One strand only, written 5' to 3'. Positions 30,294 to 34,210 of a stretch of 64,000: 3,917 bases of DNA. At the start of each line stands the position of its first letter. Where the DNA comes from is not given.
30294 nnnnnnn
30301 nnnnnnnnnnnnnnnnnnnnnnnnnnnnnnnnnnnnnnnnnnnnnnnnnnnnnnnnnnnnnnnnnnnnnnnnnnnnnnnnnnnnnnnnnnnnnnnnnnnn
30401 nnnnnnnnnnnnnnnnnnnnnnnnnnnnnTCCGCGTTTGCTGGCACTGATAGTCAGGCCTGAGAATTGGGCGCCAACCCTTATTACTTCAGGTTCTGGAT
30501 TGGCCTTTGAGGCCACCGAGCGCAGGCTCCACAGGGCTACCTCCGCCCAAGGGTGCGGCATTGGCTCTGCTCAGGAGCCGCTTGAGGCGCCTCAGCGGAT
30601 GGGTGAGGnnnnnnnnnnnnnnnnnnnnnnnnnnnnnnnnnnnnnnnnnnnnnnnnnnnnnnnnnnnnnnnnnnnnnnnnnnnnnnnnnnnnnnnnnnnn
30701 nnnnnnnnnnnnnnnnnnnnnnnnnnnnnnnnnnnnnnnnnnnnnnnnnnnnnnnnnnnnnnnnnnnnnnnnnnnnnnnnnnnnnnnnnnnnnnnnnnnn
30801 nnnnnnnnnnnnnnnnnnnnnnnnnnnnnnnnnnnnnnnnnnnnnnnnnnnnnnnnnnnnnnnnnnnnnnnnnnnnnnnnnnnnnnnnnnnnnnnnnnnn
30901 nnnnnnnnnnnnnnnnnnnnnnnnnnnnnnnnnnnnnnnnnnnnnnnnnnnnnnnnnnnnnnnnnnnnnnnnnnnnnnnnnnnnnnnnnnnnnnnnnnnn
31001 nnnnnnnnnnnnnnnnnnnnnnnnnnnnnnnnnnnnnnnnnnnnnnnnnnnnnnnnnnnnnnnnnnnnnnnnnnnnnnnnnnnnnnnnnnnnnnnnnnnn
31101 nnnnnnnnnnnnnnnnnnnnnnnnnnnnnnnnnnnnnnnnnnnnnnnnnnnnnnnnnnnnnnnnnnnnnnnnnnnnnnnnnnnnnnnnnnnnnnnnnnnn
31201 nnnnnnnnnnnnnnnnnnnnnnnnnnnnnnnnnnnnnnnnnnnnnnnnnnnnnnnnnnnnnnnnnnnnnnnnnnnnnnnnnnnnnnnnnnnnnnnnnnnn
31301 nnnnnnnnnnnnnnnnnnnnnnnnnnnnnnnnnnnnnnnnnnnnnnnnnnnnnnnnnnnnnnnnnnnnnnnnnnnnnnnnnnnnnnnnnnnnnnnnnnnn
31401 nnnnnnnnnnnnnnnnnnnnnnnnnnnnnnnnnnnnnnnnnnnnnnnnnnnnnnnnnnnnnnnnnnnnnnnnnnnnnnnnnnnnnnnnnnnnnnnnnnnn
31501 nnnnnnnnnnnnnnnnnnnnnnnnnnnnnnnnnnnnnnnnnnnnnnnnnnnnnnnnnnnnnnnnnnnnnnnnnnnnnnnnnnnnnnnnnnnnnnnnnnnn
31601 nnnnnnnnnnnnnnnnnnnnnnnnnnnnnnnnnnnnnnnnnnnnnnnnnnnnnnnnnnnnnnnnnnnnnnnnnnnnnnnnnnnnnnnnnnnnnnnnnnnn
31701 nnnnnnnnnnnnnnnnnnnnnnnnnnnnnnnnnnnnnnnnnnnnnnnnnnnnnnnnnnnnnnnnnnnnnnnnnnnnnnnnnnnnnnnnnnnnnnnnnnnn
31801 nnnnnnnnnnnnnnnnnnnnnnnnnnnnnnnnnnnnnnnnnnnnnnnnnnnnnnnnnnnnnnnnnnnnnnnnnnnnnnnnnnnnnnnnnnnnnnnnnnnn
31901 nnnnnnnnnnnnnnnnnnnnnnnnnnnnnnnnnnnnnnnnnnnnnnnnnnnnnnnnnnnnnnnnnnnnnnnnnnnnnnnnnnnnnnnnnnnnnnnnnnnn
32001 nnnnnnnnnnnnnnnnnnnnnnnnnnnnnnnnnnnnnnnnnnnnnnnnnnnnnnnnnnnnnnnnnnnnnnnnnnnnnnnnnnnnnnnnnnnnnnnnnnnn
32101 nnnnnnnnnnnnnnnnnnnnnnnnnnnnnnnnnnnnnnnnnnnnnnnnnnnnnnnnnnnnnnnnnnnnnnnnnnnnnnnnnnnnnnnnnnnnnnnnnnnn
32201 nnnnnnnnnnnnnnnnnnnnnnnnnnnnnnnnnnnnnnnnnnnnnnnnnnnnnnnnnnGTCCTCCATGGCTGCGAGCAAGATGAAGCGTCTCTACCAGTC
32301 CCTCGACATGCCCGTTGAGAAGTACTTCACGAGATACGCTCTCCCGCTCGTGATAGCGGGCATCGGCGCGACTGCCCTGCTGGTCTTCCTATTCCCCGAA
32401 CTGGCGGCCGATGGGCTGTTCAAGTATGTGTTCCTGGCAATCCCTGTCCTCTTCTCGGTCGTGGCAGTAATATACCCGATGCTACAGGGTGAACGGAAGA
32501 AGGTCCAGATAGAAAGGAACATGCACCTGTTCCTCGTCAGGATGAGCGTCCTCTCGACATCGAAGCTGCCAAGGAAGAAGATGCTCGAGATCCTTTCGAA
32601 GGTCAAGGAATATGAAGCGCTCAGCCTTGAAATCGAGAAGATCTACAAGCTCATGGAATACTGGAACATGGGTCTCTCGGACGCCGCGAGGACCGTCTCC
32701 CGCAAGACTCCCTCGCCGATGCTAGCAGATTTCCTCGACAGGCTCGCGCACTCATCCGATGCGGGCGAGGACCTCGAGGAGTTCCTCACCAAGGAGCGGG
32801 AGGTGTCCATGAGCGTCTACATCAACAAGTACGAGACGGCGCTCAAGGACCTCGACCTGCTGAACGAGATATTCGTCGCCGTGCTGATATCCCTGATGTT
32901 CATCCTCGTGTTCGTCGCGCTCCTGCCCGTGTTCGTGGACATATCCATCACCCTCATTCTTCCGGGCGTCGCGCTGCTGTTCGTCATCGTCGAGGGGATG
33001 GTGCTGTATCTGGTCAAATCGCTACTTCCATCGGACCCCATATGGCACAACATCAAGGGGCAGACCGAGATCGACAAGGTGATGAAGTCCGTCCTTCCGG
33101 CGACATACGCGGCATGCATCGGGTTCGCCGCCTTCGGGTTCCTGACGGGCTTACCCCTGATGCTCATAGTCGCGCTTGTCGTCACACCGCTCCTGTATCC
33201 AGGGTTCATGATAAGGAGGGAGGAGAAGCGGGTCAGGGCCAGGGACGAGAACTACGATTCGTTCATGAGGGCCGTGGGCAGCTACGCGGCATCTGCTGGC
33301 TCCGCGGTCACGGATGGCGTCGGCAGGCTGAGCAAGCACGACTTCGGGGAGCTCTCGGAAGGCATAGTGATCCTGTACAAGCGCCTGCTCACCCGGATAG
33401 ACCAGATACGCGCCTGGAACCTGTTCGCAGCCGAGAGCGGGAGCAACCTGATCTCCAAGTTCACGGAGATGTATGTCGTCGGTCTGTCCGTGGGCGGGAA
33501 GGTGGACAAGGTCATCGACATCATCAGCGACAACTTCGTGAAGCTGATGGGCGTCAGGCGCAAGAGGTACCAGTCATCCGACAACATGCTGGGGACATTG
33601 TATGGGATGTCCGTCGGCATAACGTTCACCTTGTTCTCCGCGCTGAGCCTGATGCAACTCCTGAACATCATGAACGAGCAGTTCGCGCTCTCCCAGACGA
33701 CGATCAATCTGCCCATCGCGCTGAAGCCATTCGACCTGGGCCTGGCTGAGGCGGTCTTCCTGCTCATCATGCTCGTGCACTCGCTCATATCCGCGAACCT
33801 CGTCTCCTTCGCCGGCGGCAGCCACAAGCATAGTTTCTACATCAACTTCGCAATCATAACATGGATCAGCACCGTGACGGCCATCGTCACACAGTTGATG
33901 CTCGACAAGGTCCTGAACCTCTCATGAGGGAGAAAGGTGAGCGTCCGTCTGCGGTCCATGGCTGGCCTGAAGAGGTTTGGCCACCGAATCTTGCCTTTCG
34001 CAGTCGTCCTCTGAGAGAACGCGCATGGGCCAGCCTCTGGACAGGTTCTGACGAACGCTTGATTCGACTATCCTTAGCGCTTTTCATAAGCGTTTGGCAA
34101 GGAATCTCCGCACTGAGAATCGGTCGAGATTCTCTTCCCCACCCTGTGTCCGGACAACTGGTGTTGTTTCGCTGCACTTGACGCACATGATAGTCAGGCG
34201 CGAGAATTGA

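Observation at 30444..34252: Duplicated promoter and translation-start module shared by the second FlaI gene and the 1033-aa surface protein gene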

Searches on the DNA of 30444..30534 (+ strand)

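Call 57: build_rna_model(alignment_id=A5, structure=none)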
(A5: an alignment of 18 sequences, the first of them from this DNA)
Model R2 built from alignment A5 (18 sequences, 92 columns); structure: none (sequence only).
model positions 91; base pairs 0; branch points 0; effective number of sequences 4.45; information 0.627 bits per position. No base pairs: searches with it score sequence only.

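Call 58: search_with_rna_model(model_id=R2, sources=[window, L003, L004, L005, L006, L007, L008, L083, L086, L090, L092], max_evalue=10, show_alignments=0)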
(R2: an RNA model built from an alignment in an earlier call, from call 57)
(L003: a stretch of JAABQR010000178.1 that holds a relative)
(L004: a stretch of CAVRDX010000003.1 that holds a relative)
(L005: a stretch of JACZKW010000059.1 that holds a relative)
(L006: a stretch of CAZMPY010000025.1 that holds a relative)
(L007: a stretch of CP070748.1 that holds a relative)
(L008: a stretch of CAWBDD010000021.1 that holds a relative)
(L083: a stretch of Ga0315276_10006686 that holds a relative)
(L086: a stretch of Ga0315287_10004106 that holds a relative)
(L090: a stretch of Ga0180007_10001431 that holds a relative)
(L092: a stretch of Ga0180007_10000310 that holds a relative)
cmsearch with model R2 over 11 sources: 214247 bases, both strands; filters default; matches with E-value up to 10: 21.
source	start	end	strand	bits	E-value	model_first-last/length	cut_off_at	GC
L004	11585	11673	+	74.8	7.5e-22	2-90/91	-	0.52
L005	11587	11674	+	74.4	1e-21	3-90/91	-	0.5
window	34187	34273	+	73.3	2.2e-21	3-89/91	-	0.51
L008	11644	11732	+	72.9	3e-21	3-90/91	-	0.55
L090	7307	7393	-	72.8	3.3e-21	3-89/91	-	0.51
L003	11579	11665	+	72.5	4.1e-21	3-89/91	-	0.49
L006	11596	11681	+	72.4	4.2e-21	3-88/91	-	0.53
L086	11645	11730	+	72.4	4.2e-21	3-88/91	-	0.53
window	30446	30531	+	72.2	5.1e-21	3-88/91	-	0.56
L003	7838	7923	+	72.2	5.1e-21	3-88/91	-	0.56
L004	7833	7920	+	72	5.8e-21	2-89/91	-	0.53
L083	9990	10075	-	71.5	8.3e-21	3-88/91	-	0.56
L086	7870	7954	+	71.4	8.7e-21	3-87/91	-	0.58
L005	7833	7920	+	71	1.2e-20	2-89/91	-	0.55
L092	11428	11515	+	71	1.2e-20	2-89/91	-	0.55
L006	7821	7905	+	70.6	1.6e-20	3-87/91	-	0.58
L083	6214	6301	-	69.7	3.1e-20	3-90/91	-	0.56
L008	7827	7913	+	69.4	3.8e-20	3-89/91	-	0.57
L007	7834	7920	+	62.2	6.4e-18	2-88/91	-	0.51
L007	11591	11678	+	60.9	1.7e-17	3-89/91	-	0.51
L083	10079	10099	-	4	9.7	63-83/91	-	0.67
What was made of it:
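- Checked: A sequence profile built from 18 copies found only these two sites per genome in 214 kb, at E<=10 (call 58).
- Tried and rejected: The profile search does not detect it (call 58).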

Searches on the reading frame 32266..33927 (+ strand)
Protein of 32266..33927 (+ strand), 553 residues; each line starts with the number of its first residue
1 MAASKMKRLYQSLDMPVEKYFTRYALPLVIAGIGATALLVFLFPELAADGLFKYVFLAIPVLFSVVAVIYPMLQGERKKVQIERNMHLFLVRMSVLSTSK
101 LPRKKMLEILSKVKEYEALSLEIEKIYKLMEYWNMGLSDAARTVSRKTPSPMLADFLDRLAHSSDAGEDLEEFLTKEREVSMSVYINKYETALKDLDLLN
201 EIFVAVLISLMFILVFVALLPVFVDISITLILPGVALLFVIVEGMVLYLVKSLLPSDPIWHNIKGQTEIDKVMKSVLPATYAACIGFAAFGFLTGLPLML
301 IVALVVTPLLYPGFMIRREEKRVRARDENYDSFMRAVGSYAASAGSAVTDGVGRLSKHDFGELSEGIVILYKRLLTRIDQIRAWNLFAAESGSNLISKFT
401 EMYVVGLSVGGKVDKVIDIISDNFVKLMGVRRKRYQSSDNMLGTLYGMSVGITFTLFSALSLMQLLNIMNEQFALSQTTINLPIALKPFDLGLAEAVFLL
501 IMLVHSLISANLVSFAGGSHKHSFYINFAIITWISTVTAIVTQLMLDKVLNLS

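Call 7: search_protein_families(library=pfam, proteins=[window:32266-33927:+], max_evalue=0.01)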
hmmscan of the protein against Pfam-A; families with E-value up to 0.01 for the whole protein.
window:32266-33927:+ (553 aa): 1 family
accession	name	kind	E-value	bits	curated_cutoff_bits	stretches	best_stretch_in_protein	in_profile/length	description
PF00482.28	T2SSF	-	2.4e-15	57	25.2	1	89-217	1-124/125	Type II secretion system (T2SS), protein F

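Call 52: search_protein_families(library=ncbifam, proteins=[window:32266-33927:+], max_evalue=0.001)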
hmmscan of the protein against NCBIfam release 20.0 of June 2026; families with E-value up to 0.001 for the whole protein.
window:32266-33927:+ (553 aa): 4 families
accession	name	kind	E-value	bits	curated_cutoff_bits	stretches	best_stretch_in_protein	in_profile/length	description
NF004704.2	PRK06041.1-2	equivalog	4.6e-166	553.8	550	1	9-550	2-554/555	archaellar assembly protein ArlJ/FlaJ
NF004705.1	PRK06041.1-3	equivalog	2.4e-68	231.2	400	1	83-551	4-463/465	archaellar assembly protein ArlJ/FlaJ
NF004703.2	PRK06041.1-1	equivalog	2e-52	178.2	570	1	65-475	19-437/525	archaellar assembly protein ArlJ/FlaJ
NF046075.1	UpsF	equivalog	6.2e-08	31.9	400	1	38-358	41-340/484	membrane pilin protein UpsF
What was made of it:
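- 32266..33927 (+): flaJ (arlJ), 7 nt after flaI-2. Probably co-transcribed from module A. NCBIfam ArlJ/FlaJ 554 bits (call 52).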

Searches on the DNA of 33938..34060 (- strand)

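Call 38: build_rna_model(alignment_id=A3, structure=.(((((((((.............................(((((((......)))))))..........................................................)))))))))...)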
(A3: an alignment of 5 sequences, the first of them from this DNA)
Model R1 built from alignment A3 (5 sequences, 129 columns); structure: as given.
model positions 127; base pairs 16; branch points 0; effective number of sequences 1.47; information 0.589 bits per position. Calibrated on 0.2 Mb of random sequence (short: E-values are rough).
structure used (alignment columns):
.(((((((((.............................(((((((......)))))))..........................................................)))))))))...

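Call 39: search_with_rna_model(model_id=R1, sources=[window, L003, L004, L005, L006, L007, L008, L083, L084, L085, L086, L087, L088, L089, L090, L091, L092, L093, L018, L043, L045, L048, L049, L054, L056, L058], max_evalue=1, make_alignment=true, show_alignments=0)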
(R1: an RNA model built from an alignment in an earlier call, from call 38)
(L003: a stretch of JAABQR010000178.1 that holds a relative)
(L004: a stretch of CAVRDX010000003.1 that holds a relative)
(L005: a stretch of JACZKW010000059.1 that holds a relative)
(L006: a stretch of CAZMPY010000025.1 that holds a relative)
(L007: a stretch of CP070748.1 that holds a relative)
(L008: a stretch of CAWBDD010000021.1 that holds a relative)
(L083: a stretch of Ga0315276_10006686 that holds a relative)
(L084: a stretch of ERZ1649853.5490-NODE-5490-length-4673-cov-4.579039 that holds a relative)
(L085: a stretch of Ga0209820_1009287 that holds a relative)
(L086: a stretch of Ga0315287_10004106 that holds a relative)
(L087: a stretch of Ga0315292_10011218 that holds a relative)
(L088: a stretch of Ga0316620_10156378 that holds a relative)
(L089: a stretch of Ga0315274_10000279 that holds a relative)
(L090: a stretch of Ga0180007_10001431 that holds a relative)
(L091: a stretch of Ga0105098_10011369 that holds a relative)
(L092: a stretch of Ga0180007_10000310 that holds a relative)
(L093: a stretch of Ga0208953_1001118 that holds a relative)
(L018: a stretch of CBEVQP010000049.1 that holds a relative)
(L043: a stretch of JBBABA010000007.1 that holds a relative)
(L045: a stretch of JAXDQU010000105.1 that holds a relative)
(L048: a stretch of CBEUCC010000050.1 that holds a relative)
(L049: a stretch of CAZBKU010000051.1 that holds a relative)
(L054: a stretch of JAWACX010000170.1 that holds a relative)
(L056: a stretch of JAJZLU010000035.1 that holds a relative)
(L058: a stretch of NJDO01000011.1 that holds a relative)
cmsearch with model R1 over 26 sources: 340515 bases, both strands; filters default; matches with E-value up to 1: 14.
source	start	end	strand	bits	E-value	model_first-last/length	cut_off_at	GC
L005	11334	11460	-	148.5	1.5e-34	1-127/127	no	0.57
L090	7520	7646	+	146.6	4.6e-34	1-127/127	no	0.57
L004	11334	11459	-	142.9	3.9e-33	1-127/127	no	0.55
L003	11329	11452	-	122.5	5.2e-28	1-127/127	no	0.6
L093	2477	2600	-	122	7e-28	1-127/127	no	0.61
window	33937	34060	-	119.9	2.3e-27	1-127/127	no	0.6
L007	11335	11465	-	35.4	3.9e-06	1-127/127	no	0.63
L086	11397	11505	-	30.3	7.3e-05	1-127/127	no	0.59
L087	4325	4433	+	30.3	7.3e-05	1-127/127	no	0.59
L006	11348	11456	-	30.1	8.4e-05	1-127/127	no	0.58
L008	11404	11474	-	24.5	0.002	39-110/127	no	0.61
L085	468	535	+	24.5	0.0021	39-110/127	no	0.56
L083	6427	6562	+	23.5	0.0037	1-127/127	no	0.62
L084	15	74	-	18.5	0.069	39-102/127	no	0.58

Alignment A4: 14 matches aligned to the model, 170 columns, each read 5' to 3' on its own strand. Consensus structure (alignment columns), stored with it:
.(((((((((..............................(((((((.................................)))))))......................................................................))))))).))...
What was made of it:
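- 33937..34060 (-): Candidate 124-nt structured small RNA. A terminal stem pairs the 5' and 3' ends, there is an internal hairpin, and the core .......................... is conserved and mostly open. The covariance model gives one hit per related locus (call 39).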
